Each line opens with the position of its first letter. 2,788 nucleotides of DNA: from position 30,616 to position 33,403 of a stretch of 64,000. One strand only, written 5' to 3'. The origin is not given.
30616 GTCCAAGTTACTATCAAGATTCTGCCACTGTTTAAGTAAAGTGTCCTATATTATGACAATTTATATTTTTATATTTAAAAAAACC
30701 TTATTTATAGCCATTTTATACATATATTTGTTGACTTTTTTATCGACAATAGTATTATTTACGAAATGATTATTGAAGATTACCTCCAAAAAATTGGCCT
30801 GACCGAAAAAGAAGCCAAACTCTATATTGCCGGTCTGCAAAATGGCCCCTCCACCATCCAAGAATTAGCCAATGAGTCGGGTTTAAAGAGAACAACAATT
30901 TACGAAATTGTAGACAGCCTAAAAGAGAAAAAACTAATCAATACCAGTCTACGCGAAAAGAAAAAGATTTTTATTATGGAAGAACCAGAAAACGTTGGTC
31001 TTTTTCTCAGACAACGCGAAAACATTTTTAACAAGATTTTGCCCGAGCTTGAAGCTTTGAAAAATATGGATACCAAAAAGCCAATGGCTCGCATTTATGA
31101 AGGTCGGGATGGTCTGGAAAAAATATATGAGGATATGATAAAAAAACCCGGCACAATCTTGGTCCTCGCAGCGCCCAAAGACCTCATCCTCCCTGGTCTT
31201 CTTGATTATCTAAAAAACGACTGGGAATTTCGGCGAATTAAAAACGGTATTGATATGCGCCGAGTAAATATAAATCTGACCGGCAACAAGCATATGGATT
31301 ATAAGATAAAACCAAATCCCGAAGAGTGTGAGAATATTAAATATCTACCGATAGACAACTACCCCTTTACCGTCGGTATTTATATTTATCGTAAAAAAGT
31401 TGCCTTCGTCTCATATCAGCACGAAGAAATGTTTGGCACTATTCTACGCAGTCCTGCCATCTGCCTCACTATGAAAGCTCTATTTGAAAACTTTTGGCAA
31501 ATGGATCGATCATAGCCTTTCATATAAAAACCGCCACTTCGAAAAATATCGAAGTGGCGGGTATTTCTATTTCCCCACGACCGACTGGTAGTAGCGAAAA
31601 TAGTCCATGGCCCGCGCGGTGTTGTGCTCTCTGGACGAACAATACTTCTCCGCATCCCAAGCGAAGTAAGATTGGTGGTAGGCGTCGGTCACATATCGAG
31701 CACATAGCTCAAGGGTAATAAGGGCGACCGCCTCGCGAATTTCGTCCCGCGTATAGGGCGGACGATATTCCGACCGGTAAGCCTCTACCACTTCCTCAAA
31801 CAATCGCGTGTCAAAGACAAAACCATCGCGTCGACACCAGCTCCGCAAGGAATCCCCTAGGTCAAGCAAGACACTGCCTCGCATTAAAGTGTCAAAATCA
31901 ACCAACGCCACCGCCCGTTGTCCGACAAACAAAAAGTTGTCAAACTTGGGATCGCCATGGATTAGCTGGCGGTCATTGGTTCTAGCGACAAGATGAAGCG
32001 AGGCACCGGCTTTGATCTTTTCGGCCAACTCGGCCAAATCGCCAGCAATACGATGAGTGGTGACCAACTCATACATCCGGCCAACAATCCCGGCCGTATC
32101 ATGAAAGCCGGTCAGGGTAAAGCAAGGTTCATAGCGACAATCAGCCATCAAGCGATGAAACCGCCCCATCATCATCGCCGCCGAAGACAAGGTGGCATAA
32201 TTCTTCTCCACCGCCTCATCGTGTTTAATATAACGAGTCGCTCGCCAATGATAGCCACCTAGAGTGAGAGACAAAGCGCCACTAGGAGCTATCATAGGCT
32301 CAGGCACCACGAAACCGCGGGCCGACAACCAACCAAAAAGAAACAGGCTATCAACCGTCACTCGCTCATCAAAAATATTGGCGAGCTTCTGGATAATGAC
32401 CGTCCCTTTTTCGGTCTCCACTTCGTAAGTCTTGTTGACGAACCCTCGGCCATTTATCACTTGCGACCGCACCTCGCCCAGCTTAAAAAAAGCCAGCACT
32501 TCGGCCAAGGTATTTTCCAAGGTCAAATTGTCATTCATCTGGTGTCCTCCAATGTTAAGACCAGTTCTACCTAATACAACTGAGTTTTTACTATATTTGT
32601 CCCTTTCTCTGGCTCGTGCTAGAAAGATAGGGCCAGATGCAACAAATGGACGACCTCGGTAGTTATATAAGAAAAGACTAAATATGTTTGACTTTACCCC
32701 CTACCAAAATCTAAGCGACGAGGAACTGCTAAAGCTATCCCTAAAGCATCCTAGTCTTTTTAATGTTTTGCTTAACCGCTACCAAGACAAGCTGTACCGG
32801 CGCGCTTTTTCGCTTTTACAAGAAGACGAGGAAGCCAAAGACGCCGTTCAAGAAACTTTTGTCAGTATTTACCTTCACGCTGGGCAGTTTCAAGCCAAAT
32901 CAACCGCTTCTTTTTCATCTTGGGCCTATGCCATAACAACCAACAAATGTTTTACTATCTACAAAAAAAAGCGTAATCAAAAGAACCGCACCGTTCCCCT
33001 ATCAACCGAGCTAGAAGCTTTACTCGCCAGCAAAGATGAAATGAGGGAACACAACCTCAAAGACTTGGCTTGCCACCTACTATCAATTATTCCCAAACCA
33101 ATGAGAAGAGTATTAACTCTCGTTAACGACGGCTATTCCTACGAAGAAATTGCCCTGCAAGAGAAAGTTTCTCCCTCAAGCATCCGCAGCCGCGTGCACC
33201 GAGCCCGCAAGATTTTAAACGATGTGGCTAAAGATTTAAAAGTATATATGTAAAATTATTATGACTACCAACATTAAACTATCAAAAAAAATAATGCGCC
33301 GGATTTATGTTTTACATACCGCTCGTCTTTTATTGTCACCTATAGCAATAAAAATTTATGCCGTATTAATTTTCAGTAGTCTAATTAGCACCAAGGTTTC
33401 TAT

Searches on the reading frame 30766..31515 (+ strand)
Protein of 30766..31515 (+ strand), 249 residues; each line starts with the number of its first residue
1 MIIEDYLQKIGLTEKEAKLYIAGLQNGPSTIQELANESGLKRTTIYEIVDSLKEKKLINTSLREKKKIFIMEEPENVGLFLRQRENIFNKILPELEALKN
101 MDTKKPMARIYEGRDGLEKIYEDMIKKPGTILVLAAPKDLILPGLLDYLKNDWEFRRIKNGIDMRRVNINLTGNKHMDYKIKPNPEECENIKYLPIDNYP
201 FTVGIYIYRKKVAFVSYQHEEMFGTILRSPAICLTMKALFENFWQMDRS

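Call 10: search_protein_families(library=pfam, proteins=[window:30766-31515:+], max_evalue=0.01)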
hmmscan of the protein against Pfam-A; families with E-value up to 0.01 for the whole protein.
window:30766-31515:+ (249 aa): 5 families
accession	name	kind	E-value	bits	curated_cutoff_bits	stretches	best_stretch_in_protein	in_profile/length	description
PF01978.25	TrmB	-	2.1e-14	53.5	25.6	1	7-67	1-61/68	Sugar-specific transcriptional regulator TrmB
PF13412.12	HTH_24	-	0.0021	18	21.9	1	25-58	14-47/48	Winged helix-turn-helix DNA-binding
PF13730.12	HTH_36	-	0.0028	17.9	25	1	30-58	27-55/55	Helix-turn-helix domain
PF13545.12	HTH_Crp_2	-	0.0048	17.3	27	1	28-70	22-61/70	Crp-like helix-turn-helix domain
PF09339.16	HTH_IclR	-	0.0049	17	22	1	25-57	15-47/52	IclR helix-turn-helix domain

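Call 58: search_protein_families(library=ncbifam, proteins=[window:30766-31515:+], max_evalue=0.01)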
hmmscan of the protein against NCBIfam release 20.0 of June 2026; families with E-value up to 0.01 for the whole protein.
window:30766-31515:+ (249 aa): 8 families
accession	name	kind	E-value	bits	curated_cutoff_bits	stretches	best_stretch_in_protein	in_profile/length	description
NF040851.1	tran_reg_TrmB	equivalog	2.5e-09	36.7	600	1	5-130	9-134/338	HTH-type sugar-sensing transcriptional regulator TrmB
NF047390.1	TransRegTrmBL1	equivalog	8.3e-09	34.9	650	1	5-91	8-91/341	HTH-type sugar sensing transcriptional regulator TrmBL1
TIGR01884.1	cas_HTH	subfamily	0.00012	21.5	60.2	1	11-70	139-197/202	CRISPR-associated CARF protein Csa3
NF047392.1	TransRegTrmBHalo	equivalog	0.00045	19.3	500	1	6-136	12-139/349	HTH-type sugar sensing transcriptional regulator TrmB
NF053756.1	MreA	equivalog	0.00051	19.8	100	0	4-65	7-68/110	MreA family transcriptional regulator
NF003210.0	PRK04172.1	equivalog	0.0017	17.3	350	1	12-76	4-68/496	phenylalanine--tRNA ligase subunit alpha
NF053606.1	Sta1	subfamily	0.0071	16.4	80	0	11-67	17-73/100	Sta1 family transcriptional regulator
NF040939.2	trans_reg_lrs14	equivalog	0.008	16.2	90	0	11-68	18-76/103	Lrs14 family HTH-type transcriptional regulator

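Call 59: search_protein_families(library=padloc, proteins=[window:30766-31515:+], max_evalue=0.01)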
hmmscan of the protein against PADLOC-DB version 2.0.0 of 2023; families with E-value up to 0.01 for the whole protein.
window:30766-31515:+ (249 aa): 12 families
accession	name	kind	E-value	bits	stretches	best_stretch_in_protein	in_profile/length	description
PDLC01268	CasR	-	1e-05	23.6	1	11-66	121-174/179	"CAS-I,CAS-II,CAS-III,CAS-IV,CAS-V,CAS-VI; associated_signaling"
PDLC01434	CasR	-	8.2e-05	20.5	1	11-67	125-180/191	"CAS-I,CAS-II,CAS-III,CAS-IV,CAS-V,CAS-VI; associated_signaling"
PDLC01867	CARF3--CARF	-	0.0002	19.3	1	12-69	141-197/200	-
PDLC01849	CARF3--CARF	-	0.00024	18.9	1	11-60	135-183/197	-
PDLC01852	CARF3--CARF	-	0.001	17.1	1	17-68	146-197/208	-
PDLC01044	Csa3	-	0.0013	16.7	1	8-58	130-179/194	Type I-A associated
PDLC02294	AbiEii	-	0.0014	16.5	1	176-228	116-168/260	AbiEii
PDLC01857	CARF3--CARF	-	0.0022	15.7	1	16-67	131-182/201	-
PDLC01848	CARF3--CARF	-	0.0024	15.5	1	20-65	142-188/197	-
PDLC01438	Csa3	-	0.0043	15.1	1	24-103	157-232/305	"CAS-I,CAS-II,CAS-III,CAS-IV,CAS-V,CAS-VI; associated_signaling"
PDLC03963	SoFic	-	0.0056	14.1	1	22-73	301-353/361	-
PDLC01850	CARF3--CARF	-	0.0087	13.9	0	12-65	143-196/209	-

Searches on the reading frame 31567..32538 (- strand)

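Call 10: search_protein_families(library=pfam, proteins=[window:31567-32538:-], max_evalue=0.01)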
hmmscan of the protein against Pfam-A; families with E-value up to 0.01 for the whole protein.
window:31567-32538:- (323 aa): 2 families
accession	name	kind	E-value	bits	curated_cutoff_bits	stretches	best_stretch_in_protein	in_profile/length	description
PF01636.29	APH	-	1.6e-17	64.5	23.2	1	30-254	6-229/239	Phosphotransferase enzyme family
PF02958.26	EcKL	-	0.0092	15.8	22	0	184-235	209-265/294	Ecdysteroid kinase-like family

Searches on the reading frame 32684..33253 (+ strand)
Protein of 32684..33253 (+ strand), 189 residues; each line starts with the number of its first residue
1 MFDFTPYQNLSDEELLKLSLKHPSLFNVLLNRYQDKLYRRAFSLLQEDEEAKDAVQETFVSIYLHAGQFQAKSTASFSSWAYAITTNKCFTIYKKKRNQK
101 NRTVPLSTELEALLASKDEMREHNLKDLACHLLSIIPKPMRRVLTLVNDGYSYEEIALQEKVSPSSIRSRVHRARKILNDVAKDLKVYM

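Call 10: search_protein_families(library=pfam, proteins=[window:32684-33253:+], max_evalue=0.01)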
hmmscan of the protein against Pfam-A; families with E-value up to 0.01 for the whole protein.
window:32684-33253:+ (189 aa): 6 families
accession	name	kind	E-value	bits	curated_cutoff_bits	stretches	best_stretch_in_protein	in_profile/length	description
PF04542.20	Sigma70_r2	-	1.7e-13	50.6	24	1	29-97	1-69/71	Sigma-70 region 2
PF08281.18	Sigma70_r4_2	-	6.7e-10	38.9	25.7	1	134-177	9-53/54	Sigma-70, region 4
PF07638.17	Sigma70_ECF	-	0.00016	22.1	21.1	1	27-180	20-181/185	ECF sigma factor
PF04297.20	UPF0122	-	0.004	17.8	22.7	1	147-188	30-71/101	Putative helix-turn-helix protein, YlxM / p13 like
PF02796.21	HTH_7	-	0.0041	17.6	23.8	0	140-167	11-38/45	Helix-turn-helix domain of resolvase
PF04545.22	Sigma70_r4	-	0.0062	16.5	24.1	0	141-176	10-46/50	Sigma-70, region 4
